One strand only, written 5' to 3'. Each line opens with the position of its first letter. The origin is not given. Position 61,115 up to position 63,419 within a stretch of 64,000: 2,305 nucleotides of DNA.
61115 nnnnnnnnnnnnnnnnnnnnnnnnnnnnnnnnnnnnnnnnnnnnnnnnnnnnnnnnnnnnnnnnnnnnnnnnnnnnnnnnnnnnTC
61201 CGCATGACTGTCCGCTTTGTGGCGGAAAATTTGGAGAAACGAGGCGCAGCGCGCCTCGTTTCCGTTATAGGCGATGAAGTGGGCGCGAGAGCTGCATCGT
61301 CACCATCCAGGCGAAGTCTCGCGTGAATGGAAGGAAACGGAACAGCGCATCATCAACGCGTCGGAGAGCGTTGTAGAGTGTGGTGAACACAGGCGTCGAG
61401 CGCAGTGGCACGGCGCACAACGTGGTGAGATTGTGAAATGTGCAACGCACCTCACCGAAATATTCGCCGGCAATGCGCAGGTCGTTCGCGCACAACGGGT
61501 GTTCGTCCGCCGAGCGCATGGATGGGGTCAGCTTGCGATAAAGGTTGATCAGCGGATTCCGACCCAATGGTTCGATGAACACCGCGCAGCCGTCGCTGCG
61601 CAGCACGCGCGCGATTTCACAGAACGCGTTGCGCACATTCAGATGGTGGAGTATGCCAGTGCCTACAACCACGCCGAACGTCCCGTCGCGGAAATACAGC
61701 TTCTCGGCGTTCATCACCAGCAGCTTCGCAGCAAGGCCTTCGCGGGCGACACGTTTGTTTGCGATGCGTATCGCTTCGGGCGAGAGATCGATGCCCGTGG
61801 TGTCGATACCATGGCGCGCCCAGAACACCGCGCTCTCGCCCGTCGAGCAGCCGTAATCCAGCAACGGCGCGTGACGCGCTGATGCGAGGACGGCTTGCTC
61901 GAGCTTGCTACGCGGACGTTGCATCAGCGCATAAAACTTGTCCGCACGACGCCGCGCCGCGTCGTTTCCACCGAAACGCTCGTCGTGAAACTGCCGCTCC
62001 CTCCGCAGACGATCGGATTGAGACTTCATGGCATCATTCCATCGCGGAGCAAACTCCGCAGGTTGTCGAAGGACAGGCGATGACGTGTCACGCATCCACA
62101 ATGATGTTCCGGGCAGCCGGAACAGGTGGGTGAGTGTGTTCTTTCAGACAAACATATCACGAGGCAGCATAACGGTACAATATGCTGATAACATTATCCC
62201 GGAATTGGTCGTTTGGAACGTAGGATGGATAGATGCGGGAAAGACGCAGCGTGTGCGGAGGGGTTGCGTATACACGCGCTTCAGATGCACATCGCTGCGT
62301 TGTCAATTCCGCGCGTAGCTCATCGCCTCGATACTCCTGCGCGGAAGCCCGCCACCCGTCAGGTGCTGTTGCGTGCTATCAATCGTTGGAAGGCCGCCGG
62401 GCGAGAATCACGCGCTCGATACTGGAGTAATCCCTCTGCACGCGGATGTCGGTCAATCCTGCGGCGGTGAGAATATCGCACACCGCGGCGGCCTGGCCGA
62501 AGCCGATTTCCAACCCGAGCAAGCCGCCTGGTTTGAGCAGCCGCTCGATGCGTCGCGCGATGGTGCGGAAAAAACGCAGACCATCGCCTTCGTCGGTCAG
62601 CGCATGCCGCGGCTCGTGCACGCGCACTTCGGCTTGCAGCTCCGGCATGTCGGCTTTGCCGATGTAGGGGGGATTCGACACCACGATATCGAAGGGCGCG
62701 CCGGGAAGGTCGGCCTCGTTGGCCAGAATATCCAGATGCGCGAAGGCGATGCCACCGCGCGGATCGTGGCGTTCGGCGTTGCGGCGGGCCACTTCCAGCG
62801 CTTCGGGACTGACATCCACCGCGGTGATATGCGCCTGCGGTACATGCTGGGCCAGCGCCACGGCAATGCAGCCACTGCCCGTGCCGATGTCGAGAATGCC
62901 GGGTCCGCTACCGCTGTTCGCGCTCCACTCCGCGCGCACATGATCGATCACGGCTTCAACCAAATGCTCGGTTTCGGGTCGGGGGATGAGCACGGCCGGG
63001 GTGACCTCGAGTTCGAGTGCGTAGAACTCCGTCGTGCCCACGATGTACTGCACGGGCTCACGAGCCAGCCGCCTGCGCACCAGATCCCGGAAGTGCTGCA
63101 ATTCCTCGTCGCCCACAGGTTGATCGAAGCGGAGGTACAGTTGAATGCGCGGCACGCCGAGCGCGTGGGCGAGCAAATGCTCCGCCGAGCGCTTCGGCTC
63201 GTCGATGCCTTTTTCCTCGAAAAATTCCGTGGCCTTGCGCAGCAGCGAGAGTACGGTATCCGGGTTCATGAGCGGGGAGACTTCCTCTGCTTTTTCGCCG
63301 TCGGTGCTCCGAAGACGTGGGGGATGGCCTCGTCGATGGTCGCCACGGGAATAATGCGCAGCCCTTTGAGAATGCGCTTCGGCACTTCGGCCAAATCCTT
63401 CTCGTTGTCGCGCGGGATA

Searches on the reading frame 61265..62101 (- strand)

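Call 70: search_protein_families(library=pfam, proteins=[window:61265-62101:-])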
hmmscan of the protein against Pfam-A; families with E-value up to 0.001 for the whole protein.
window:61265-62101:- (278 aa): 7 families
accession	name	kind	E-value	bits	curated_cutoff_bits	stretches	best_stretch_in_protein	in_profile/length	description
PF08241.18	Methyltransf_11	-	1.3e-20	74.2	21.2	1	81-175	1-95/95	Methyltransferase domain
PF13649.12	Methyltransf_25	-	4.3e-19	69.4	27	1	81-171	2-97/97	Methyltransferase domain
PF08242.18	Methyltransf_12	-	8.8e-11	42.9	30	1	81-172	1-97/98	Methyltransferase domain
PF13847.12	Methyltransf_31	-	9.8e-11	42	27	1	78-179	5-113/145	Methyltransferase domain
PF13489.12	Methyltransf_23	-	2.4e-10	40.8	27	1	63-200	9-140/164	Methyltransferase domain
PF01209.24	Ubie_methyltran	-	2.1e-07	31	20.1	1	73-177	44-153/233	ubiE/COQ5 methyltransferase family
PF02353.26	CMAS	-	1.6e-05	24.8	27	1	72-172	58-161/273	Mycolic acid cyclopropane synthetase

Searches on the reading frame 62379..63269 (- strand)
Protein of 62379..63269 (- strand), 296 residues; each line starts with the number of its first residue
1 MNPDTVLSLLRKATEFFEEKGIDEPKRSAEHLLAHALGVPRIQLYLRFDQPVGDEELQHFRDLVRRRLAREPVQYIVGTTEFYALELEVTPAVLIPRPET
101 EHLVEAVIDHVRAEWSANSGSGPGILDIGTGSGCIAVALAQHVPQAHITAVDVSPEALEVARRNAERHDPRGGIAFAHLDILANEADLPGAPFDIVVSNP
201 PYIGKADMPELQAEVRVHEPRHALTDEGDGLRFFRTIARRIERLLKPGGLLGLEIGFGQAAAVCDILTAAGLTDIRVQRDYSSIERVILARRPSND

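Call 70: search_protein_families(library=pfam, proteins=[window:62379-63269:-])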
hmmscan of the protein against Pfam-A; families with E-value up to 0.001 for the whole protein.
window:62379-63269:- (296 aa): 17 families
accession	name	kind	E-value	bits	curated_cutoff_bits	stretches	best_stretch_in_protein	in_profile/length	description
PF17827.6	PrmC_N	-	1.2e-24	87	23.4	1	9-78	2-71/71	PrmC N-terminal domain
PF13649.12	Methyltransf_25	-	2.3e-16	60.7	27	1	125-215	1-89/97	Methyltransferase domain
PF05175.20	MTS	-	9.1e-16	58.4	23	1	125-229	35-135/170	Methyltransferase small domain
PF13847.12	Methyltransf_31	-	2.4e-15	56.9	27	1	124-251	6-107/145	Methyltransferase domain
PF08242.18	Methyltransf_12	-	5.6e-12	46.7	30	1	126-199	1-72/98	Methyltransferase domain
PF08241.18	Methyltransf_11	-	1.1e-11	45.6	21.2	1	126-199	1-67/95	Methyltransferase domain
PF06325.19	PrmA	-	1.4e-08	35.1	22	1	124-199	164-233/296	Ribosomal protein L11 methyltransferase (PrmA)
PF13489.12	Methyltransf_23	-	2.4e-06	27.8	27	1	105-251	6-114/164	Methyltransferase domain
PF01170.24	UPF0020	-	4.2e-06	27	22.3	1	141-202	72-131/197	RMKL-like, methyltransferase domain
PF24675.1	NpmA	-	4.8e-05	23.2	60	1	125-177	27-79/214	16S rRNA (adenine(1408)-N(1))-methyltransferase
PF07669.17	Eco57I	-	0.00014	22.5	25.3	0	193-211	75-93/171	Eco57I restriction-modification methylase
PF10294.15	Methyltransf_16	-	0.00014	22.1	21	1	114-197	39-125/174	Lysine methyltransferase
PF03602.21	Cons_hypoth95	-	0.00035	20.7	24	1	97-211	22-132/182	Conserved hypothetical protein 95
PF02390.23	Methyltransf_4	-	0.00035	20.5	24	0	123-169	3-49/173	Putative methyltransferase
PF01135.25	PCMT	-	0.00045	20.5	20.3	1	123-177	75-129/210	Protein-L-isoaspartate(D-aspartate) O-methyltransferase (PCMT)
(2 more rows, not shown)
